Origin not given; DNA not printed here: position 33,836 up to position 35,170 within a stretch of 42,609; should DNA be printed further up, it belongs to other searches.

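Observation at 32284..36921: PLD / HEAT + permuted-papain (C92) / PLD: a three-gene module whose products all carry N-terminal signal peptides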

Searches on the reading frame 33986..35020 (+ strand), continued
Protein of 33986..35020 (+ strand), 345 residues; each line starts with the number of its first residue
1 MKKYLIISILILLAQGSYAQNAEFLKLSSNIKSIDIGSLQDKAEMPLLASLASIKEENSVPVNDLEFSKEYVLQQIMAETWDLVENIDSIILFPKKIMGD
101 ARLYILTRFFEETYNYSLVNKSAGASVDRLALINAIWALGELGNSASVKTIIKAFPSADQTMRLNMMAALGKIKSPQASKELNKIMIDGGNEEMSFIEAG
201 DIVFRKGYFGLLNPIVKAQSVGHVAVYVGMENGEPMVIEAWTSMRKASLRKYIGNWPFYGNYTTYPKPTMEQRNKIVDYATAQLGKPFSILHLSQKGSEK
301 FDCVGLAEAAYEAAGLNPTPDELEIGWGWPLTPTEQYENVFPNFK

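Call 62: search_solved_structures(query=A2, max_evalue=1, show_alignments=2)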
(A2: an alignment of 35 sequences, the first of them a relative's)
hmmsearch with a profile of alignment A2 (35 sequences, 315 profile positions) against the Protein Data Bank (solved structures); distinct sequences matched with E-value up to 1: 28.
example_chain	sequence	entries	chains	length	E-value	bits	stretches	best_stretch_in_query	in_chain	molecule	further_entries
9sah_A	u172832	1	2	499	1e-27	100.7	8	102-150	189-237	E4-NB2 synthetic fusion protein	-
4zv6_A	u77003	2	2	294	2.1e-24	89.8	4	104-152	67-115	AlphaRep-7 | alpha-Rep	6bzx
6fsq_A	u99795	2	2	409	8.1e-20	74.8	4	94-150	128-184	alphaRep A3_bGFPD | A3_bGFPD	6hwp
6ft5_A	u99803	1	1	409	1.4e-18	70.8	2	94-150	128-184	alphaRep A3_A3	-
4xl5_C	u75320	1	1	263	1.6e-16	64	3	104-156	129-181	bGFP-A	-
6gwc_C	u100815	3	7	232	4.7e-14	55.8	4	100-151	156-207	iE5 ALPHAREP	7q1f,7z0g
7p0h_A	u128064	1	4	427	5.2e-14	55.7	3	98-154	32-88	Helicobacter pylori ComF fused to an artificial alphaREP crystallization helper (named B2)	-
9rhz_A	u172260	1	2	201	9.4e-13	51.6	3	98-152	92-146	ALPHAREP bE5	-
6gx7_E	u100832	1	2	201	1.4e-11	47.7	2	101-151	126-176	iiiA5 ALPHAREP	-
4xvp_D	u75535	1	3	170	1.8e-11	47.4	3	102-151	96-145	BGFP-C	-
8aw4_A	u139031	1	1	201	3.2e-11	46.6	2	103-151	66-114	ALPHAREP bB-E3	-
6gwd_G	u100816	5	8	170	3.7e-10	43.1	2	101-151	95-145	iiH5 ALPHAREP | iih5 Alpha Repeating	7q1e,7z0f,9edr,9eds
8aw4_B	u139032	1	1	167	6.7e-10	42.2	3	101-149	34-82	ALPHAREP bGFPD-YY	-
3ltj_A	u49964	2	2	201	7.2e-10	42.1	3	94-151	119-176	AlphaRep-4 | bA3-2: binder of A3 protein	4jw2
3ltm_A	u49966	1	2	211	9.7e-10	41.7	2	94-151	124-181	Alpha-Rep4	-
8er5_A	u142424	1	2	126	0.063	16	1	268-288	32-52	NlpC/P60 domain-containing protein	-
6b8c_A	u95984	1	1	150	0.2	14.4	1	233-283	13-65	NLP/P60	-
2if6_A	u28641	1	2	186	0.95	12.1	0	166-261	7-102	Hypothetical protein yiiX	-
6biq_A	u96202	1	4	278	0.98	12.1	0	266-283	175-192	Clan CA, family C40, NlpC/P60 superfamily cysteine peptidase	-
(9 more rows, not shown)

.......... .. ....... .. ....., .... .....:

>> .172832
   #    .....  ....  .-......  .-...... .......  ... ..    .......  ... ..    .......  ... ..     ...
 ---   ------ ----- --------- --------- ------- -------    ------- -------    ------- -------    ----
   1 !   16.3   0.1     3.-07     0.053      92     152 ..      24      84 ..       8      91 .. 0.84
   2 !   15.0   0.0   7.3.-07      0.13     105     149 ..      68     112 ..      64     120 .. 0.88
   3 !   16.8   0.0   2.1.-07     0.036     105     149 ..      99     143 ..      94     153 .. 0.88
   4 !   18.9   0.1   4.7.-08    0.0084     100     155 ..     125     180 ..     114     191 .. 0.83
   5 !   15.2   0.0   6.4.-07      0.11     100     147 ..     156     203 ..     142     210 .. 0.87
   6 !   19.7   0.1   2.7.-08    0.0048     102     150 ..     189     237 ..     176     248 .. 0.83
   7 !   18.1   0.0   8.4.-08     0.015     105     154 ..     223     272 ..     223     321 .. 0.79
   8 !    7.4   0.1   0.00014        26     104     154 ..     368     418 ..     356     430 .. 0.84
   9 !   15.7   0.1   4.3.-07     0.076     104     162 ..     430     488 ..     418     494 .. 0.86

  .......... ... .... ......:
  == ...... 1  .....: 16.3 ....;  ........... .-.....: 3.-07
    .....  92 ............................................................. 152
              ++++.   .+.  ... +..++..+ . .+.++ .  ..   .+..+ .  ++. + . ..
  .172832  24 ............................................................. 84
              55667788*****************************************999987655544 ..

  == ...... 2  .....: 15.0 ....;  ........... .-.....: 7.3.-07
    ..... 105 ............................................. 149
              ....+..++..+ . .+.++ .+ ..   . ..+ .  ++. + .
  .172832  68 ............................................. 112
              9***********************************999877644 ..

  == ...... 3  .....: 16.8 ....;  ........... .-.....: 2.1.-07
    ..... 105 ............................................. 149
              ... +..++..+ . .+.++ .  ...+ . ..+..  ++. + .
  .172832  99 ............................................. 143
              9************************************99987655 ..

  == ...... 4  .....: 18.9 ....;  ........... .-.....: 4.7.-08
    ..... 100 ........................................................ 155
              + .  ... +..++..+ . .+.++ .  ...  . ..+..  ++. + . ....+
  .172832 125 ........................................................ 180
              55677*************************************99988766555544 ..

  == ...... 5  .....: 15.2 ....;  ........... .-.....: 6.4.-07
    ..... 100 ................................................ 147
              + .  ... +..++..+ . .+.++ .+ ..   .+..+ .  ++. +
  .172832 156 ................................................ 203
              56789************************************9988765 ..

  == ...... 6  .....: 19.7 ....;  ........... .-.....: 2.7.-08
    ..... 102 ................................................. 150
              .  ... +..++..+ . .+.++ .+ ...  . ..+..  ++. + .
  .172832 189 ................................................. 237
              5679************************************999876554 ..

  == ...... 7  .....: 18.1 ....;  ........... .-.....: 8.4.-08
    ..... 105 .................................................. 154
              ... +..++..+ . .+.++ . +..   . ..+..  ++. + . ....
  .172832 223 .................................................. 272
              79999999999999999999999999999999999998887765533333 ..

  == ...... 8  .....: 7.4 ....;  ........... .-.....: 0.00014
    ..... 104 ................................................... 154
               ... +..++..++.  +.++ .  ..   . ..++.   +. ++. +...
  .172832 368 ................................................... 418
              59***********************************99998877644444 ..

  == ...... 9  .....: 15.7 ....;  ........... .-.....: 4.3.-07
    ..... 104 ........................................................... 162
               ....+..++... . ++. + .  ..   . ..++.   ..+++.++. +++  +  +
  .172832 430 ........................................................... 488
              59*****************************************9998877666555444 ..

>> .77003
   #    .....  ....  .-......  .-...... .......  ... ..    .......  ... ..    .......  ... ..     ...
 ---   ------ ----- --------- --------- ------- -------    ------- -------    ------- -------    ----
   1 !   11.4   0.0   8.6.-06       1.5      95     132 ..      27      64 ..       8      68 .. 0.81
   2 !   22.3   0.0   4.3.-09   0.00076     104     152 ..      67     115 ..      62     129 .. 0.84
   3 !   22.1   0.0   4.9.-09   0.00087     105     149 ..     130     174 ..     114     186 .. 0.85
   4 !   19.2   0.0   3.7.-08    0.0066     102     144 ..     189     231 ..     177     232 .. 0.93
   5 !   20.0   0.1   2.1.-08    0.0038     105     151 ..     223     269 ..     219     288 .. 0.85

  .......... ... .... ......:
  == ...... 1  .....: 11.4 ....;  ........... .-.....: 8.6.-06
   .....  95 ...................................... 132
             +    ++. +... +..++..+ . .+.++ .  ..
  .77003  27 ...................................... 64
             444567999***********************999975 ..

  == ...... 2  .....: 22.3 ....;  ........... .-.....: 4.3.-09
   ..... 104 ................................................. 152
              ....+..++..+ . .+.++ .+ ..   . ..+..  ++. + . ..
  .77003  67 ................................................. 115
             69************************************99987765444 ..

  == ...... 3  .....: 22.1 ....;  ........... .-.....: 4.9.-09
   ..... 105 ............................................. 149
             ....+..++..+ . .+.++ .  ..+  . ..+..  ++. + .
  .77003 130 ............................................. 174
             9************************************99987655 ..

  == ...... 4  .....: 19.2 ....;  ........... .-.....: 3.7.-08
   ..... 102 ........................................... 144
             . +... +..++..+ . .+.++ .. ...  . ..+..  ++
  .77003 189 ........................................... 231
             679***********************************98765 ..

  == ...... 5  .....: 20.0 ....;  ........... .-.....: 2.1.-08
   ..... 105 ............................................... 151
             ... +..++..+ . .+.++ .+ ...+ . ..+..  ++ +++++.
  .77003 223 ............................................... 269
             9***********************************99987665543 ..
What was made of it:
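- On HEAT / PBS-lyase-like repeats: The profile hits alphaRep/HEAT proteins at 1e-27 (call 62).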

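Call 72: find_homologous_proteins(query=A2, max_evalue=0.001)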
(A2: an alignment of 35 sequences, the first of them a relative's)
Query A2 (35 sequences) (345 aa, profile of the alignment): 63 proteins with E <= 0.001 among 8000 candidates.
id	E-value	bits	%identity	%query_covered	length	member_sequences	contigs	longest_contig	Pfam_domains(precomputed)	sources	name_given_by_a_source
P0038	6.2e-119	415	36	62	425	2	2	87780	PF13646.13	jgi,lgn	jgi:hypothetical protein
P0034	9.2e-118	411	36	66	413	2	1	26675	PF13646.13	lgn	-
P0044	3.1e-117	410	34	62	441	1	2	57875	PF13646.13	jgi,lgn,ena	-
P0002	3.4e-117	410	68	100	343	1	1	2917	PF05708.19,PF13646.13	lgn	-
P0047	3.7e-117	409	36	63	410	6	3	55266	PF13646.13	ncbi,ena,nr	ncbi:MAG: hypothetical protein M0011_06980 [Elusimicrobia bacterium]|nr:hypothetical protein [Elusim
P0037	1.3e-116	408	36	63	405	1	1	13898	PF13646.13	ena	-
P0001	2.1e-116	407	100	100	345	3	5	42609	PF05708.19,PF13646.13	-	-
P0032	3.3e-116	406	36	63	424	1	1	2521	PF13646.13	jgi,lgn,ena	-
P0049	4.9e-116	406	35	63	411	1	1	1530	PF13646.13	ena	-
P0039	5.5e-116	406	31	84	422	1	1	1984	PF13646.13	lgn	-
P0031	5.9e-114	399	35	62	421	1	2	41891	PF13646.13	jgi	jgi:hypothetical protein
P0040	7.6e-114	399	35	60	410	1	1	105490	PF13646.13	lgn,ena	-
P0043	6.2e-113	396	34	63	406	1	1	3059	PF13646.13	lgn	-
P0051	2.0e-112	394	34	62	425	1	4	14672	PF13646.13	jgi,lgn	jgi:hypothetical protein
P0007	7.8e-112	392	49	85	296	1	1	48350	PF05708.19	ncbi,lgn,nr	ncbi:MAG: YiiX/YebB-like N1pC/P60 family cysteine hydrolase [Elusimicrobiota bacterium]|nr:YiiX/YebB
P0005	9.5e-106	372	49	100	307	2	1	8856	PF05708.19,PF13646.13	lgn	-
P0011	7.0e-105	369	58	62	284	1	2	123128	PF05708.19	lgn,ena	-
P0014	8.6e-105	369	53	76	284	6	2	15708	PF05708.19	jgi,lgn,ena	-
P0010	7.1e-104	366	49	82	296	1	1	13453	PF05708.19,PF13646.13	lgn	-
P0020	4.3e-102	360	50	63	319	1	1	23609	PF05708.19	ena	-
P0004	2.4e-99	351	65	93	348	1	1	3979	PF05708.19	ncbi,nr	ncbi:MAG: YiiX/YebB-like N1pC/P60 family cysteine hydrolase [Elusimicrobiota bacterium]|nr:YiiX/YebB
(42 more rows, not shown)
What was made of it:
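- Tried and rejected: Scores drop from 235 to 60 bits (call 72).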

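Call 73: search_protein_families(library=padloc, proteins=[window:33986-35020:+], max_evalue=0.01)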
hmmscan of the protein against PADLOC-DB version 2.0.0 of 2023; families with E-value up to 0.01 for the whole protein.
window:33986-35020:+ (345 aa): 1 family
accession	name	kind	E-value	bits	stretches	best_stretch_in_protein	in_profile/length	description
PDLC02973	WGR_XIII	-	0.00016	18.2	1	134-188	116-170/973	-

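Call 74: search_protein_families(library=pfam, proteins=[L058:104-1216:+, L029:13961-15034:-, L055:8989-9600:-, L005:6874-7947:+], max_evalue=0.01)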
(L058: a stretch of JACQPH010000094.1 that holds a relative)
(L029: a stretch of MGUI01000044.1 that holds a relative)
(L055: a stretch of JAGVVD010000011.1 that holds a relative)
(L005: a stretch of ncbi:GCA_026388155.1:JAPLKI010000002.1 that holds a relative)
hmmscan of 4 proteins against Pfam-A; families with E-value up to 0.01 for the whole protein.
L058:104-1216:+ (371 aa): 2 families
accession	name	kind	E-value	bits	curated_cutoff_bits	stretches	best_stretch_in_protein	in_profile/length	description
PF00149.33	Metallophos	-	2.7e-14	54.5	21.5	1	152-313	1-190/191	Calcineurin-like phosphoesterase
PF12850.12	Metallophos_2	-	2.1e-06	28.2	27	1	153-314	2-119/154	Calcineurin-like phosphoesterase superfamily domain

L029:13961-15034:- (357 aa): 0 families

L055:8989-9600:- (203 aa): 0 families

L005:6874-7947:+ (358 aa): 0 families

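Call 78: find_encoding_contigs(protein=P0010, flank=5000, max_places=1)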
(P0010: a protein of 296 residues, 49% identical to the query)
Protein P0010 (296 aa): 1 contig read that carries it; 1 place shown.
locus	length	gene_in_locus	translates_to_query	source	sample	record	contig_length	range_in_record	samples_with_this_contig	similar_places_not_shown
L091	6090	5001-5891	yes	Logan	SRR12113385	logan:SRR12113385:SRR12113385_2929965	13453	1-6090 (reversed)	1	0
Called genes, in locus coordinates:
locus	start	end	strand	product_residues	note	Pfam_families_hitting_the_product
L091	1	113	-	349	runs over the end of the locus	-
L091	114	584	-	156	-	PF27139:Aq_1264_TM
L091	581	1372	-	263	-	-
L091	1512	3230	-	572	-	PF00672:HAMP (weak), PF00211:Guanylate_cyc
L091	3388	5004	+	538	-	PF00614:PLDc (faint), PF13091:PLDc_2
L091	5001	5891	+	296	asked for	PF13646:HEAT_2 (faint), PF05708:Peptidase_C92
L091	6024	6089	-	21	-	?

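Call 79: find_encoding_contigs(protein=P0014, flank=5000, max_places=1)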
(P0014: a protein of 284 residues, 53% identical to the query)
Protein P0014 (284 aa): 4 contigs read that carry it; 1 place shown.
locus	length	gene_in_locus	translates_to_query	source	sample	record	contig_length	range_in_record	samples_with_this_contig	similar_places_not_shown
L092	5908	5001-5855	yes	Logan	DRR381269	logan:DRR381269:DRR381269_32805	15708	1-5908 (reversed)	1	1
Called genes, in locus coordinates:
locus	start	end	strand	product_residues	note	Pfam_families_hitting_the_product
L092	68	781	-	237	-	PF04338:DUF481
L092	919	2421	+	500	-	-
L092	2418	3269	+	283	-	-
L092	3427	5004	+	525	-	PF00614:PLDc (faint), PF13091:PLDc_2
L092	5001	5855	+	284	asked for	PF05708:Peptidase_C92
